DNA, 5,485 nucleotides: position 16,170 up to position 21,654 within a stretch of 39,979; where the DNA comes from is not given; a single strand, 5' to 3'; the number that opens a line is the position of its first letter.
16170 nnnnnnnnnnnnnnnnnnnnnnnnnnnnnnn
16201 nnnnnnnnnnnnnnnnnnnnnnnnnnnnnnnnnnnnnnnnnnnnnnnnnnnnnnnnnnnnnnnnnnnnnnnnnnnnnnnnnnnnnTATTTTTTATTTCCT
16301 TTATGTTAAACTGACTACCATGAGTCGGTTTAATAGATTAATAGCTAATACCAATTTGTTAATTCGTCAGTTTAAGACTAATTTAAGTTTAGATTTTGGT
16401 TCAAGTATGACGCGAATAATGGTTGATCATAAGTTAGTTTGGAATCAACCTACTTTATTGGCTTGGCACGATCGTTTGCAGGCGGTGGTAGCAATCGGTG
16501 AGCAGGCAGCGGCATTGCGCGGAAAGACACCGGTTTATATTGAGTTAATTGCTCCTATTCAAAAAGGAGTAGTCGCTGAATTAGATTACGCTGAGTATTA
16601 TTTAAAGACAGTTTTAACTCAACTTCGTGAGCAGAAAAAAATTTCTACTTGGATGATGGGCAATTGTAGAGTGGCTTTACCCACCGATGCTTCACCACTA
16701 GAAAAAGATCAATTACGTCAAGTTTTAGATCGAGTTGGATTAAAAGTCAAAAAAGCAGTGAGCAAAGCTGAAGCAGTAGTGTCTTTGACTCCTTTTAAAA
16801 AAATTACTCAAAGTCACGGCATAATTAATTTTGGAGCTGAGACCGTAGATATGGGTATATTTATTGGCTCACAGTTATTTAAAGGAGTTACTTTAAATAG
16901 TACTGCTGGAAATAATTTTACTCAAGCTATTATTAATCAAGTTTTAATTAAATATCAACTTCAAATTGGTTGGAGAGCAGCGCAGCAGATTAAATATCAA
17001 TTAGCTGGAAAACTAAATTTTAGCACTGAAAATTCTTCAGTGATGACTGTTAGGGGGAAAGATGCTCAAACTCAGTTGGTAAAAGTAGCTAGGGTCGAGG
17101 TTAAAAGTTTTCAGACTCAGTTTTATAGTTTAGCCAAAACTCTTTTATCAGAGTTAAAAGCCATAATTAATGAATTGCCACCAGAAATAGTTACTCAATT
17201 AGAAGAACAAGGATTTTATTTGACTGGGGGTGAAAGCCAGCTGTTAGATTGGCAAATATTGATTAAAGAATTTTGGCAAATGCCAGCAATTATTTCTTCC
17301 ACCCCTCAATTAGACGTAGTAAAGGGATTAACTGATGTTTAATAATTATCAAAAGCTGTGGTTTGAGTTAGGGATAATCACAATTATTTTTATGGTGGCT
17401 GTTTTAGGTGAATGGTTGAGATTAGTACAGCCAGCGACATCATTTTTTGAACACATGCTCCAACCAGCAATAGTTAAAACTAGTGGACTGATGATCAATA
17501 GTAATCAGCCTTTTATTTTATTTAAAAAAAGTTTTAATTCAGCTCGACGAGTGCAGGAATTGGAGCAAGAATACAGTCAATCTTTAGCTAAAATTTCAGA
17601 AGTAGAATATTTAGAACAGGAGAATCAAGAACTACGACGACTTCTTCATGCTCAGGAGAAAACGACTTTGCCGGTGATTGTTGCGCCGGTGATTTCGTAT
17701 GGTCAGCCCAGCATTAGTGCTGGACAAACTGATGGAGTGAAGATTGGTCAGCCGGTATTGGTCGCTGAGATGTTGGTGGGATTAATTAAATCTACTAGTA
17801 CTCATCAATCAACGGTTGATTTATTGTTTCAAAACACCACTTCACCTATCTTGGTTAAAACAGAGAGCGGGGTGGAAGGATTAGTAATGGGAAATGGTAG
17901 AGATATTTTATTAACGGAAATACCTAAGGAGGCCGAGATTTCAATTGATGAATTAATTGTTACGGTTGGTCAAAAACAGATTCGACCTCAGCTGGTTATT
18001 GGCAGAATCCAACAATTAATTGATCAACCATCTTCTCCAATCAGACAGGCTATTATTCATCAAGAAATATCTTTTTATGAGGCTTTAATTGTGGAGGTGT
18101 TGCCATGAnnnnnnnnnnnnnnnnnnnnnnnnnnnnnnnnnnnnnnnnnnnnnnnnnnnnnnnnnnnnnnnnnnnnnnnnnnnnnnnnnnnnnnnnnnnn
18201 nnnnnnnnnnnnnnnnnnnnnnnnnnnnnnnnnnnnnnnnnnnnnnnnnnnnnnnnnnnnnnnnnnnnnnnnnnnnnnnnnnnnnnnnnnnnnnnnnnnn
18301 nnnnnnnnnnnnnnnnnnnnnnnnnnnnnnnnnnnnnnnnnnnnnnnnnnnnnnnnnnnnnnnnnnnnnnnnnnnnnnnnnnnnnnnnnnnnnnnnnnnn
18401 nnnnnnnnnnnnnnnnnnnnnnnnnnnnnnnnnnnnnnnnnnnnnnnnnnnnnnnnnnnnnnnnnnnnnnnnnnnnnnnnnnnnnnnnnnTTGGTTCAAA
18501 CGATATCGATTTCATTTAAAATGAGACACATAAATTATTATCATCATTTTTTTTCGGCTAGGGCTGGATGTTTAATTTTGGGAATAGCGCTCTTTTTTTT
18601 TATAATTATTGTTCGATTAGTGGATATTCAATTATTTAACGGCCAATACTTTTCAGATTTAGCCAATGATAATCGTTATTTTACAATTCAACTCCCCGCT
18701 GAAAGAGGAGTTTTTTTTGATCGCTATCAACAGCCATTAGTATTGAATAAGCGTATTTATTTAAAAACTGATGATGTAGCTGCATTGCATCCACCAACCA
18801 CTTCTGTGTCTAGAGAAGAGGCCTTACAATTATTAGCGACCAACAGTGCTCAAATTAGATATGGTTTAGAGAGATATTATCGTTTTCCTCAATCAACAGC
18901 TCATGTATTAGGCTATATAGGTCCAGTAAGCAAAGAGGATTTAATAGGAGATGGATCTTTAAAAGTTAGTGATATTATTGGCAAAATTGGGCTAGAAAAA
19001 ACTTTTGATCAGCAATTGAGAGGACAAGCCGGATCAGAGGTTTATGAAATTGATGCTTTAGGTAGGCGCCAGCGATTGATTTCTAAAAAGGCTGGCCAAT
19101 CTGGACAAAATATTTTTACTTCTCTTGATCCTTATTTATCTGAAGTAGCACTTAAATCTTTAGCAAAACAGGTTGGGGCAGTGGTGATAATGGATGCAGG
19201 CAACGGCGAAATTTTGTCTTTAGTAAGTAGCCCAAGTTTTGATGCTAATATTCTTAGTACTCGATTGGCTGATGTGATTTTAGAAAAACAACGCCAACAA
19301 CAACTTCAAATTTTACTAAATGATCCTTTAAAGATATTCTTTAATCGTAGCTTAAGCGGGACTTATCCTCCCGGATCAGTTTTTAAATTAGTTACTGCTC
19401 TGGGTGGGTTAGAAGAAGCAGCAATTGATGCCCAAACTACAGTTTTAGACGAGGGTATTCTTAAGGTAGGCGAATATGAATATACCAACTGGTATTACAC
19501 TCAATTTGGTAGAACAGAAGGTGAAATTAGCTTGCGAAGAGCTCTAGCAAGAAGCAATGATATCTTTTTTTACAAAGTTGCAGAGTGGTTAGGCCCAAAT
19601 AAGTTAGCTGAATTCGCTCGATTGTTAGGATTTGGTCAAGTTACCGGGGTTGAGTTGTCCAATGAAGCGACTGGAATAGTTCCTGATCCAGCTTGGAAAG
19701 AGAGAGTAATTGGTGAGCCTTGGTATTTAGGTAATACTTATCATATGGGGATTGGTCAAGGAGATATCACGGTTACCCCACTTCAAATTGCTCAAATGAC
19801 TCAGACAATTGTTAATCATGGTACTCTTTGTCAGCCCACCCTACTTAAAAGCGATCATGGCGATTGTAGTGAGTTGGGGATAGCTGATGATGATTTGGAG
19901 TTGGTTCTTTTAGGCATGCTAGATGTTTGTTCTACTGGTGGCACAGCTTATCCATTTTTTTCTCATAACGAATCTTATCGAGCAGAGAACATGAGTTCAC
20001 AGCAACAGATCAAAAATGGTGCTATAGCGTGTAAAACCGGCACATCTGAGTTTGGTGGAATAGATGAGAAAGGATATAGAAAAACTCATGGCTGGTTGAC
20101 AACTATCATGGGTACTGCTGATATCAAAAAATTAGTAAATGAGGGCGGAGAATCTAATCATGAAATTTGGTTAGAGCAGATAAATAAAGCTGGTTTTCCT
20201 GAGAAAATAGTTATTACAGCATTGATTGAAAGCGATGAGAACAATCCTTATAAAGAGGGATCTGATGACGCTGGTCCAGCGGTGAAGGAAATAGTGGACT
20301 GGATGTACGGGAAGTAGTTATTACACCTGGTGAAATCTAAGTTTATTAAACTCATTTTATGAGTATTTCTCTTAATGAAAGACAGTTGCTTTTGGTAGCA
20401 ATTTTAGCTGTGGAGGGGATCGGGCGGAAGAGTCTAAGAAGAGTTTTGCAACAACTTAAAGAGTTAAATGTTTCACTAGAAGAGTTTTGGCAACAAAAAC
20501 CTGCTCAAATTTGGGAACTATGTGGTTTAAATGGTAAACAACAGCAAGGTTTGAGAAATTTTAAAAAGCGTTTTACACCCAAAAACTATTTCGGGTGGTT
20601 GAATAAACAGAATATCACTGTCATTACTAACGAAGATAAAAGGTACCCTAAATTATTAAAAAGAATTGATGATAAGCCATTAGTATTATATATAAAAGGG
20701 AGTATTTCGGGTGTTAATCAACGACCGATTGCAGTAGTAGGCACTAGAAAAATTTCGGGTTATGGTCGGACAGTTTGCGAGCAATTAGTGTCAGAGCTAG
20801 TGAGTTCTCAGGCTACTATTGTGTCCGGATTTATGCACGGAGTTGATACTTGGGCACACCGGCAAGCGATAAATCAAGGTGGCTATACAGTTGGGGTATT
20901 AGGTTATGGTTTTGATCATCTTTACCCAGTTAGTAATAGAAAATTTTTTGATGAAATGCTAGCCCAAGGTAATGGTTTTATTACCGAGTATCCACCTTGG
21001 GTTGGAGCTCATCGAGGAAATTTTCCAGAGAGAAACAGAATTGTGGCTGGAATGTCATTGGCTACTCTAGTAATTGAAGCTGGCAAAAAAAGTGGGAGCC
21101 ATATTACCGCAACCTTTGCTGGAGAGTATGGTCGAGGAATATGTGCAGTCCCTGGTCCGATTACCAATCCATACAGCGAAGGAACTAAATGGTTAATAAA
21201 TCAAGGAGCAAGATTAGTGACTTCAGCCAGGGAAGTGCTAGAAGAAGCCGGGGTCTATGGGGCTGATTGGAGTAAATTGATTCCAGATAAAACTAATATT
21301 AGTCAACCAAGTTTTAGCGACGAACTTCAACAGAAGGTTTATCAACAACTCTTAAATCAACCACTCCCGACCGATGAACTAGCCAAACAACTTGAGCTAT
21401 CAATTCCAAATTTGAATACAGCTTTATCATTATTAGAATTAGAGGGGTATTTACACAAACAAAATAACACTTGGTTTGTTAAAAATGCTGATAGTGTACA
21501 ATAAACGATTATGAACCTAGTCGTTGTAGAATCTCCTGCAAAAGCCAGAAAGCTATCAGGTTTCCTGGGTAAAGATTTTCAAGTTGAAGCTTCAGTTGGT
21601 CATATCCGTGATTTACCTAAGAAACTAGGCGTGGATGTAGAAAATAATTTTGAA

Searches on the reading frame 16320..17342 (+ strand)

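Call 37: search_protein_families(library=pfam, proteins=[window:16320-17342:+], max_evalue=0.001)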
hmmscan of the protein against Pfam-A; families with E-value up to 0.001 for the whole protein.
window:16320-17342:+ (340 aa): 1 family
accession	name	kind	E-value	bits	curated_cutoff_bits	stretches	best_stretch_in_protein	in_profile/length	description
PF06723.19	MreB_Mbl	-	5.2e-45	154.1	27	1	20-338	2-316/327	MreB/Mbl protein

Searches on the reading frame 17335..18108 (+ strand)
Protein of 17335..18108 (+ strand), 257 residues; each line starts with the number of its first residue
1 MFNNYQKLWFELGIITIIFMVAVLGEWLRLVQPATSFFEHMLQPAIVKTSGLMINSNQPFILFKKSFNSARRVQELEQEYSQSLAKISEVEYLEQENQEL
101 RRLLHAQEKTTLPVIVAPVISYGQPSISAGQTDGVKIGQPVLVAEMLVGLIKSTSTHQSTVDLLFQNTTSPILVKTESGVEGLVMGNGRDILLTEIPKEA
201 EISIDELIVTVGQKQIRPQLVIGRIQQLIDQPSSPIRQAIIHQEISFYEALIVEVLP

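Call 37: search_protein_families(library=pfam, proteins=[window:17335-18108:+], max_evalue=0.001)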
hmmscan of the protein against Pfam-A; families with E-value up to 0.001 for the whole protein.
window:17335-18108:+ (257 aa): 1 family
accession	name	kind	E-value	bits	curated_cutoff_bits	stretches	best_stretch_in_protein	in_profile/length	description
PF04085.20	MreC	-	6.4e-19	68.6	28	1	126-250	14-140/147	Rod shape-determining protein MreC, barrel core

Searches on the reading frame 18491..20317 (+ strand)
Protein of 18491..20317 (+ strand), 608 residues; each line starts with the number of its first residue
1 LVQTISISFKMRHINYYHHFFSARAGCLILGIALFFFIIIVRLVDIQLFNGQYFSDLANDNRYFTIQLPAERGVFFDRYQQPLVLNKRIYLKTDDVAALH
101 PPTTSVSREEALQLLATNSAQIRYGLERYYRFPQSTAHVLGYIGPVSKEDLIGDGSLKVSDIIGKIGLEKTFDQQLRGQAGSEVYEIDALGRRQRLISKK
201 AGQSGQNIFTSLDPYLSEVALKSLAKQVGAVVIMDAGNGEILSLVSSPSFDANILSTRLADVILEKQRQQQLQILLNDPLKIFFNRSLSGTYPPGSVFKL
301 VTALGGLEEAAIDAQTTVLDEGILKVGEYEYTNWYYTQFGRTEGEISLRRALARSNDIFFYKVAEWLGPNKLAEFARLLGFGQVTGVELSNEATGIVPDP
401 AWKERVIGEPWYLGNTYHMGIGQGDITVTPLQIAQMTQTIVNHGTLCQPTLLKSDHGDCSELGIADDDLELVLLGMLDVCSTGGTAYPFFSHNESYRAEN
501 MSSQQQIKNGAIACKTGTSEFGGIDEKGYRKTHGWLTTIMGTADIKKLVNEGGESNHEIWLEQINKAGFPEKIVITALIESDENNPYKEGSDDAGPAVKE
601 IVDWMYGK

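Call 37: search_protein_families(library=pfam, proteins=[window:18491-20317:+], max_evalue=0.001)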
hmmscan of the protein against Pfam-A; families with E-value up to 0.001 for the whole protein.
window:18491-20317:+ (608 aa): 2 families
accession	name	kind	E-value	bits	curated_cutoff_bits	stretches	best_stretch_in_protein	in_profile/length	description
PF00905.27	Transpeptidase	-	5.3e-51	174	22.1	1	229-540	1-265/299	Penicillin binding protein transpeptidase domain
PF03717.20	PBP_dimer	-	5.6e-20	72.9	24.4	1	118-194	98-176/180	Penicillin-binding Protein dimerisation domain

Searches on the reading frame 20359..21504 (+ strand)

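Call 38: search_protein_families(library=pfam, proteins=[window:20359-21504:+], max_evalue=0.001)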
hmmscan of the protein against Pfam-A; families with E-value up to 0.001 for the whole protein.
window:20359-21504:+ (381 aa): 3 families
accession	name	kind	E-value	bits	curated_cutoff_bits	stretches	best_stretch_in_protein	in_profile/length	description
PF02481.21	DNA_processg_A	-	4.9e-74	248.5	29.6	1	81-288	2-211/212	DNA recombination-mediator protein A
PF17782.7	DprA_WH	-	2.1e-08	34.5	22.9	1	320-365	10-55/61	DprA winged helix domain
PF18306.6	LDcluster4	-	0.00015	21.8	26.3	1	124-181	4-62/151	SLOG cluster4 family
